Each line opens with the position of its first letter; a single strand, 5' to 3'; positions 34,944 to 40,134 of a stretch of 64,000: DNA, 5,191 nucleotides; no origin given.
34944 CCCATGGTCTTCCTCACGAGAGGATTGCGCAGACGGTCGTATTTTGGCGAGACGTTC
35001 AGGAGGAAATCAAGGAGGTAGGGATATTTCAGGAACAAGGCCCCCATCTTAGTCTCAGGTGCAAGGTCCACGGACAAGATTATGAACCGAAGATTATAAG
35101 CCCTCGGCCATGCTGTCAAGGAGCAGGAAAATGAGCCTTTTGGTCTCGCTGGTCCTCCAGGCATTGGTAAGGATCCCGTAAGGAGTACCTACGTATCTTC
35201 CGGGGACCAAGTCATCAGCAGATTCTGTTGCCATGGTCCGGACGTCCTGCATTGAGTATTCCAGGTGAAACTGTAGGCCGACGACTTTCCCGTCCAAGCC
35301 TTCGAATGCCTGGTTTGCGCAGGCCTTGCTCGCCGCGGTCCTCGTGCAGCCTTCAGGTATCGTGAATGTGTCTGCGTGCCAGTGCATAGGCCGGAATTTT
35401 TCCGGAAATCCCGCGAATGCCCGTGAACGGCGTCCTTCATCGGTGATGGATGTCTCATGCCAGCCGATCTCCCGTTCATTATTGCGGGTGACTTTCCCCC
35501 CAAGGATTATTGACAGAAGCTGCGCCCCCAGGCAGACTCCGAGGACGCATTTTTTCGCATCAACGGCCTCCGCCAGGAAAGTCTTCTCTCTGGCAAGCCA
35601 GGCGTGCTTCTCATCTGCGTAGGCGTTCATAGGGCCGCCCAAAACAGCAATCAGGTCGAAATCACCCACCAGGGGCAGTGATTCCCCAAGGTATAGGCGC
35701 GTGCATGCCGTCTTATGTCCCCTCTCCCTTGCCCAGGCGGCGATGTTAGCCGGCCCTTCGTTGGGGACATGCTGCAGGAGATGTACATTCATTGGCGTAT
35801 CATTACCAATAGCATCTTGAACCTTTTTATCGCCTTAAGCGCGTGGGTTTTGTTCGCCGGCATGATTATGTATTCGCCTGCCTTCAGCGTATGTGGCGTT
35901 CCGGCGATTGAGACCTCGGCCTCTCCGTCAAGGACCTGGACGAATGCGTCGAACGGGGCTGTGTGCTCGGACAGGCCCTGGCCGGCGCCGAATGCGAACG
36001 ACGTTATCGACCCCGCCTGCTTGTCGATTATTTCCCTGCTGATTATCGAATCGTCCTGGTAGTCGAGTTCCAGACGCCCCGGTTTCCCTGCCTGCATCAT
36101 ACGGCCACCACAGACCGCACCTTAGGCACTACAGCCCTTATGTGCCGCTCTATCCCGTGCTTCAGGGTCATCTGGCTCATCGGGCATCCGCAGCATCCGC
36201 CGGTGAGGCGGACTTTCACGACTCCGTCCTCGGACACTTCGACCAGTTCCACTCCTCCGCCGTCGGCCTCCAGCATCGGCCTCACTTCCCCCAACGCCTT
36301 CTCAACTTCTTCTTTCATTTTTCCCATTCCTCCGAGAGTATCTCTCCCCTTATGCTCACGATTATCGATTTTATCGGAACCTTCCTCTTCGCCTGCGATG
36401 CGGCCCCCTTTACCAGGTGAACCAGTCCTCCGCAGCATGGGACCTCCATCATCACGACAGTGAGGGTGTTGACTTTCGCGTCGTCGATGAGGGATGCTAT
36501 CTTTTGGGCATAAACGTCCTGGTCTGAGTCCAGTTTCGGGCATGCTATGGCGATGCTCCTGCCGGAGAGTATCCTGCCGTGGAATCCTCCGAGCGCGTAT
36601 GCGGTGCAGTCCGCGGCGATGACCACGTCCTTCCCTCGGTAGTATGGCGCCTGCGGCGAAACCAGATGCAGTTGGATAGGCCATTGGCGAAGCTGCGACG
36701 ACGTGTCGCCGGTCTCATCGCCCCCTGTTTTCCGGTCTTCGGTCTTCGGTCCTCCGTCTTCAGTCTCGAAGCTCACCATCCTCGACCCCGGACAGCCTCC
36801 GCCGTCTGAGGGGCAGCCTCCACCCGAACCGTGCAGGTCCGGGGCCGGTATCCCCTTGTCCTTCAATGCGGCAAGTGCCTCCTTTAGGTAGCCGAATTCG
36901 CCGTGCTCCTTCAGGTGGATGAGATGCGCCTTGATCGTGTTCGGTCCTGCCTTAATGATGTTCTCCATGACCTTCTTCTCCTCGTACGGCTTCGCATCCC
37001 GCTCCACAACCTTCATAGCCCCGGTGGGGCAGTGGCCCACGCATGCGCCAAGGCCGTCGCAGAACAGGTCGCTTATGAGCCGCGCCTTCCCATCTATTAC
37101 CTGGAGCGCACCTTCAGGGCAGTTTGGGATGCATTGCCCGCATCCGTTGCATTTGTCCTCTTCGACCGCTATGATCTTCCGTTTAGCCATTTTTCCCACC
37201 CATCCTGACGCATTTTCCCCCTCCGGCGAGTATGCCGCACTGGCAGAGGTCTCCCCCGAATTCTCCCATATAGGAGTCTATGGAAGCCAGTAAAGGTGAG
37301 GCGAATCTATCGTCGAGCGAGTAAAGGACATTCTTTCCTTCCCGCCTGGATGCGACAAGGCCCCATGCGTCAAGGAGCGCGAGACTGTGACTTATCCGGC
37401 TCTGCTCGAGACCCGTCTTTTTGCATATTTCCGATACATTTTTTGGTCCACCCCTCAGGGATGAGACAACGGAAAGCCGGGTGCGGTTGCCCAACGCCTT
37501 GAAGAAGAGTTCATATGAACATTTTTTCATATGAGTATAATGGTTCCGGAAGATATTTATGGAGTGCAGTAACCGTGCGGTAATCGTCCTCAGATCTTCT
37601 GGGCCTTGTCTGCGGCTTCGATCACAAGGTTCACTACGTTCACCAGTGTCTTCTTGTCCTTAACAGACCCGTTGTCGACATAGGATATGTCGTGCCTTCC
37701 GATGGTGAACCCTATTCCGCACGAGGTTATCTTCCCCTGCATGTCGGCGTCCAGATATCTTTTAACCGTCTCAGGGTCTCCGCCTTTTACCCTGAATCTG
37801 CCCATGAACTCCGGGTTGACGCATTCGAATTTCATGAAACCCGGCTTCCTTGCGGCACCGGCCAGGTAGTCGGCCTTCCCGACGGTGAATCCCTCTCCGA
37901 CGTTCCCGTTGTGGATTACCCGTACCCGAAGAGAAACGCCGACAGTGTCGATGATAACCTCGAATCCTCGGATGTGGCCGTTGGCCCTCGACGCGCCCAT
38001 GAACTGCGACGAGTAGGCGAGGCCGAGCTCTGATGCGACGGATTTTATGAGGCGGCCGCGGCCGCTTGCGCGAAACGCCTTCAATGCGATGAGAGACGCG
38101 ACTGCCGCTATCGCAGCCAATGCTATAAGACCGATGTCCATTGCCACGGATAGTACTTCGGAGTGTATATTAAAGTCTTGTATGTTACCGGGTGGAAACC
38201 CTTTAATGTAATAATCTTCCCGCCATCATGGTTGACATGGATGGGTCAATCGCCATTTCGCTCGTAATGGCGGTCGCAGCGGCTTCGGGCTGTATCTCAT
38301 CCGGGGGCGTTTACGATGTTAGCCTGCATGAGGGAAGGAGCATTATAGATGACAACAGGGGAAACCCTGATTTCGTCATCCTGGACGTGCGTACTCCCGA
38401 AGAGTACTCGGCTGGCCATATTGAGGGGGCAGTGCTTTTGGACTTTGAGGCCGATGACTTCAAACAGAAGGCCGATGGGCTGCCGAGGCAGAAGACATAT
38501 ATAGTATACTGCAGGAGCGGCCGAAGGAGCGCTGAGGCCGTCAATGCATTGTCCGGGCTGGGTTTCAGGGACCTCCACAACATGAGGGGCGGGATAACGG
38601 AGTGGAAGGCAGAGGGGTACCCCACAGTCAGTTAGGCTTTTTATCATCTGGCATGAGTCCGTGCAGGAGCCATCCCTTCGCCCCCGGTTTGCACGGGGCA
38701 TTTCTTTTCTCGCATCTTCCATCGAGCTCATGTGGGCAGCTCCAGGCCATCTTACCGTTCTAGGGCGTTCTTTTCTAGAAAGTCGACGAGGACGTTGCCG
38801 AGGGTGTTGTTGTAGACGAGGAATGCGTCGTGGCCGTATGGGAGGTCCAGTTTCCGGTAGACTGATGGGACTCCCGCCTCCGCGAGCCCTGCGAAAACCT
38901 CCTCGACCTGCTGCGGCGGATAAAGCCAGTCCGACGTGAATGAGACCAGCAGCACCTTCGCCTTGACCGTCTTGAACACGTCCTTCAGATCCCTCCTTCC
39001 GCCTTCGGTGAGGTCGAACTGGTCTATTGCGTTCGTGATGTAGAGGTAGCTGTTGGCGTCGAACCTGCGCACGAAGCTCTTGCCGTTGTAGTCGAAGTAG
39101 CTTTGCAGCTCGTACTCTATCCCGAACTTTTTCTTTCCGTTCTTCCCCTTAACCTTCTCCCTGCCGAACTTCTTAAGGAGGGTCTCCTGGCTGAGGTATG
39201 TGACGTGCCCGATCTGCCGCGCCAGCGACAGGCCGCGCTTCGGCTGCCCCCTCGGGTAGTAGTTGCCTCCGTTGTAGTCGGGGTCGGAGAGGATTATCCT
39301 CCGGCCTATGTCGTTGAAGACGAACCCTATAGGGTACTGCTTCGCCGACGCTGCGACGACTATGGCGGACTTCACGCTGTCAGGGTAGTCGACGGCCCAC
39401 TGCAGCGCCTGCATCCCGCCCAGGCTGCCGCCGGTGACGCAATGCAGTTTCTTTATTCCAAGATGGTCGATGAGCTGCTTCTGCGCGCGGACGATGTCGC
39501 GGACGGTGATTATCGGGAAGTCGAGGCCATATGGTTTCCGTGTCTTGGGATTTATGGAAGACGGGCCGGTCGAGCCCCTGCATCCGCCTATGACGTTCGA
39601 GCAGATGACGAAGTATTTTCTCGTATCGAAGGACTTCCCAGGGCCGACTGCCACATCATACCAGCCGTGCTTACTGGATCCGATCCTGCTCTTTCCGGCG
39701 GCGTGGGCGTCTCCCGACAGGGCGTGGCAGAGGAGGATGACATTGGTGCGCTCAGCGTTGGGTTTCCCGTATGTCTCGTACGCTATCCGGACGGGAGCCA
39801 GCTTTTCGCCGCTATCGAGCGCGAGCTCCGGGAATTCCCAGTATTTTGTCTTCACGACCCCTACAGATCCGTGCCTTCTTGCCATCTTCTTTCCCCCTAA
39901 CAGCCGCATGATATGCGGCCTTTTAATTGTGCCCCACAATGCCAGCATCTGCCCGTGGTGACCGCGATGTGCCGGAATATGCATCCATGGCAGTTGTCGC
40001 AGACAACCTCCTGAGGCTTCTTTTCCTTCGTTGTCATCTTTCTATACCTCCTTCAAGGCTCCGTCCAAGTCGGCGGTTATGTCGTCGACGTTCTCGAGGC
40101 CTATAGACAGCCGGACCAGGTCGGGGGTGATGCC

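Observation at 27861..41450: Recurrent near-palindromic box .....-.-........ at four sulfur-metabolism promoters (candidate new regulon)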

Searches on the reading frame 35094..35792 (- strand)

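Call 8: search_protein_families(library=pfam, proteins=[window:35094-35792:-])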
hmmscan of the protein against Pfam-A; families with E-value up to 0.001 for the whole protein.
window:35094-35792:- (232 aa): 2 families
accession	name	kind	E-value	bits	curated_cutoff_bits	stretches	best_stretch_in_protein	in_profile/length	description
PF00117.34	GATase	-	9.7e-22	78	22.8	1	17-183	13-177/190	Glutamine amidotransferase class-I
PF07722.19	Peptidase_C26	-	5.3e-05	23.5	20.5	1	69-107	94-132/219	Peptidase C26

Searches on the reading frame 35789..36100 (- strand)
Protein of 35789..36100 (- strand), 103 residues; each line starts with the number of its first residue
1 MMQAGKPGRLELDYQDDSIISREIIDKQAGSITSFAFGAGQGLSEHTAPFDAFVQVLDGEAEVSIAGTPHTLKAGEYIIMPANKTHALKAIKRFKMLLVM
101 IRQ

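Call 77: search_protein_families(library=pfam, proteins=[window:35789-36100:-], max_evalue=0.01)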
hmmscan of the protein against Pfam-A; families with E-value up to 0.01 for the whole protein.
window:35789-36100:- (103 aa): 3 families
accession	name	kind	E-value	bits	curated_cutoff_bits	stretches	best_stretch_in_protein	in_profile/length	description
PF07883.17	Cupin_2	-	1.1e-09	38.3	27.2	1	39-98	7-68/70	Cupin domain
PF05899.18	Cupin_3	-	3.8e-05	23.7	23.5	1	29-90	4-66/74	EutQ-like cupin domain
PF02311.25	AraC_binding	-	4.8e-05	23.5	21.1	1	38-92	11-65/135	AraC-like ligand binding domain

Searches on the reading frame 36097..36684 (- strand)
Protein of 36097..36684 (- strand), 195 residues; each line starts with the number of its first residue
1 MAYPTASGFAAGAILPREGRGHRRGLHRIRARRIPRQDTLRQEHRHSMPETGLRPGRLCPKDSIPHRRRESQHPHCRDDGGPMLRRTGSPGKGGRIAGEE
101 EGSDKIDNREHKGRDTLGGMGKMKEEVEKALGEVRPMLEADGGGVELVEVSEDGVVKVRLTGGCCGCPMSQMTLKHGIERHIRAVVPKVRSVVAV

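Call 8: search_protein_families(library=pfam, proteins=[window:36097-36684:-])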
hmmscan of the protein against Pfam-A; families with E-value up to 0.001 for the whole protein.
window:36097-36684:- (195 aa): 1 family
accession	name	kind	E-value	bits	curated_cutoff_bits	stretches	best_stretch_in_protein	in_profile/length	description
PF01106.22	NifU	-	3.6e-25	88.3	27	1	127-193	1-67/67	NifU-like domain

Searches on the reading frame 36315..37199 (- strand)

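Call 8: search_protein_families(library=pfam, proteins=[window:36315-37199:-])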
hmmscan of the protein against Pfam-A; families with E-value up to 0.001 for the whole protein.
window:36315-37199:- (294 aa): 10 families
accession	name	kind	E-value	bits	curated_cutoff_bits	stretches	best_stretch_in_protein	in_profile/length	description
PF00037.32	Fer4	-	1.3e-09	37.9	21.1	1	12-32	3-23/24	4Fe-4S binding domain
PF13237.11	Fer4_10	-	3.7e-08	33.6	25.5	1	12-58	4-53/53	4Fe-4S dicluster domain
PF12837.12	Fer4_6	-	3.8e-08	33.3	25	1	9-32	1-24/24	4Fe-4S binding domain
PF12838.12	Fer4_7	-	7.5e-08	33.2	27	2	16-61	1-52/52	4Fe-4S dicluster domain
PF13187.11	Fer4_9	-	2.6e-07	31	27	1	16-62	1-52/52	4Fe-4S dicluster domain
PF14697.11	Fer4_21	-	2.4e-06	28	35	1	12-63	3-58/59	4Fe-4S dicluster domain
PF13484.11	Fer4_16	-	5.9e-06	27.4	30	0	16-33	1-18/66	4Fe-4S double cluster binding domain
PF25160.1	LdpA_Fe-S-bd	-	7.9e-06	26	27.6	1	11-33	22-44/49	LdpA Fe-S cluster-binding domain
PF12797.12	Fer4_2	-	1.8e-05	24.8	24.5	1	10-29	3-22/22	4Fe-4S binding domain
PF13459.11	Fer4_15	-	7e-05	23.9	22.4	0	10-42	1-33/66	4Fe-4S single cluster domain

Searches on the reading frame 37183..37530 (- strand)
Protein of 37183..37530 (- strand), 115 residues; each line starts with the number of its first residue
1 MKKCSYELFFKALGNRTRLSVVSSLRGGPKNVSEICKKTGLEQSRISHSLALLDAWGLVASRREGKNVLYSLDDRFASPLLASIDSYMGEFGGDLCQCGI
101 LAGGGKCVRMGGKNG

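Call 77: search_protein_families(library=pfam, proteins=[window:37183-37530:-], max_evalue=0.01)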
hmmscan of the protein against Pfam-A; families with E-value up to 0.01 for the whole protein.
window:37183-37530:- (115 aa): 7 families
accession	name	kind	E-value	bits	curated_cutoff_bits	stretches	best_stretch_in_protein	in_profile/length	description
PF01022.26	HTH_5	-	4.5e-11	42.9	22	1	17-60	3-46/47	Bacterial regulatory protein, arsR family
PF12802.13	MarR_2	-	1e-05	26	27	1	25-64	14-55/61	MarR family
PF13463.12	HTH_27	-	0.00022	21.9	22.2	1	21-72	8-64/68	Winged helix DNA-binding domain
PF01978.25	TrmB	-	0.00091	19.5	25.6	1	26-70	19-62/68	Sugar-specific transcriptional regulator TrmB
PF12840.13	HTH_20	-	0.0021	18.4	27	1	13-61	1-50/51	Helix-turn-helix domain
PF24409.1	wHTH-PRTase_assc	-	0.0059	17.1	27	1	20-63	2-45/83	wHTH-PRTase associated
PF25212.1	HVO_A0114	-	0.0069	16.6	27.6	1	6-67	13-74/84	HVO_A0114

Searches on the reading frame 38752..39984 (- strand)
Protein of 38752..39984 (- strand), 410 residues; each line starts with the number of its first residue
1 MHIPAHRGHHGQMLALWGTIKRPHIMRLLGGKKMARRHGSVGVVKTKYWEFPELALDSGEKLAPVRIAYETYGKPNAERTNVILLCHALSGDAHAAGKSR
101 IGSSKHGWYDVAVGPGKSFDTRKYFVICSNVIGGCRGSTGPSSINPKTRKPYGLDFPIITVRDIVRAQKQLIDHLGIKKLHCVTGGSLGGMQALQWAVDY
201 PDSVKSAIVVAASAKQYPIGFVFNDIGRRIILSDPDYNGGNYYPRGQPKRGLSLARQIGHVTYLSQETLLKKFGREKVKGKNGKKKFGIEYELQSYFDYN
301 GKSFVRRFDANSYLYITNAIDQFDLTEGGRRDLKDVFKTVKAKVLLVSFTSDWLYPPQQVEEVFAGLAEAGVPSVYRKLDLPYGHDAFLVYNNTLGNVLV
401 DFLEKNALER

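Call 7: search_protein_families(library=ncbifam, proteins=[window:38752-39984:-])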
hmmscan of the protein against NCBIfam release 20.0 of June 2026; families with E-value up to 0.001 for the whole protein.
window:38752-39984:- (410 aa): 18 families
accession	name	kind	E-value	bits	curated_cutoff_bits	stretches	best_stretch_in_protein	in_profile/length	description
NF001209.0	PRK00175.1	equivalog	1.2e-140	468.7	331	1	42-407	10-376/381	homoserine O-acetyltransferase MetX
TIGR01392.2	MetX_acetyl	equivalog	5.5e-133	443.4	500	1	52-403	3-350/351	homoserine O-acetyltransferase MetX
NF047916.1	MetX_succinyl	exception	2e-129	431.8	560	1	40-405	1-368/370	homoserine O-succinyltransferase MetX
NF047917.1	MetX_acetyl_MTB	exception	6.3e-99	331.5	475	1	49-404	10-360/361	homoserine O-acetyltransferase MetX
NF005262.1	PRK06765.1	equivalog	3.2e-81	273.1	450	1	44-403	2-365/366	E22 family MetX-like putative esterase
NF005757.0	PRK07581.1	subfamily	1.2e-45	155.9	332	1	47-393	8-323/339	hypothetical protein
NF047915.1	homoser_Ac_Staph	exception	1.5e-41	142.8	500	1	51-407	10-317/320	homoserine O-acetyltransferase MetX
NF006449.0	PRK08775.1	equivalog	7.6e-34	117.1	296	1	63-405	45-339/344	homoserine O-succinyltransferase MetX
NF005071.0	PRK06489.1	equivalog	7.8e-30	104.2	305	1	44-358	30-310/362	hypothetical protein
NF051488.1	bifunc_PcaDC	exception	9e-10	38.2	390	1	159-215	59-114/375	bifunctional 3-oxoadipate enol-lactonase/4-carboxymuconolactone decarboxylase PcaDC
TIGR02427.1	protocat_pcaD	equivalog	2.2e-08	33.8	255.85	1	160-215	61-115/251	3-oxoadipate enol-lactonase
TIGR03611.1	RutD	equivalog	7.4e-08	32.1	238.5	1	161-216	63-117/258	pyrimidine utilization protein D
TIGR03343.1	biphenyl_bphD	equivalog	1.5e-05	24.4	462.15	1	165-211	88-133/282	2-hydroxy-6-oxo-6-phenylhexa-2,4-dienoate hydrolase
NF050089.1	i_nPHAscl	equivalog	2.4e-05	23.5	300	1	157-219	63-125/288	intracellular short-chain-length polyhydroxyalkanoate depolymerase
NF045632.1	hydroxlase_HsaD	equivalog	9.2e-05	21.5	400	1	167-211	93-136/290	4,5:9,10-diseco-3-hydroxy-5,9,17-trioxoandrosta-1(10),2-diene-4-oate hydrolase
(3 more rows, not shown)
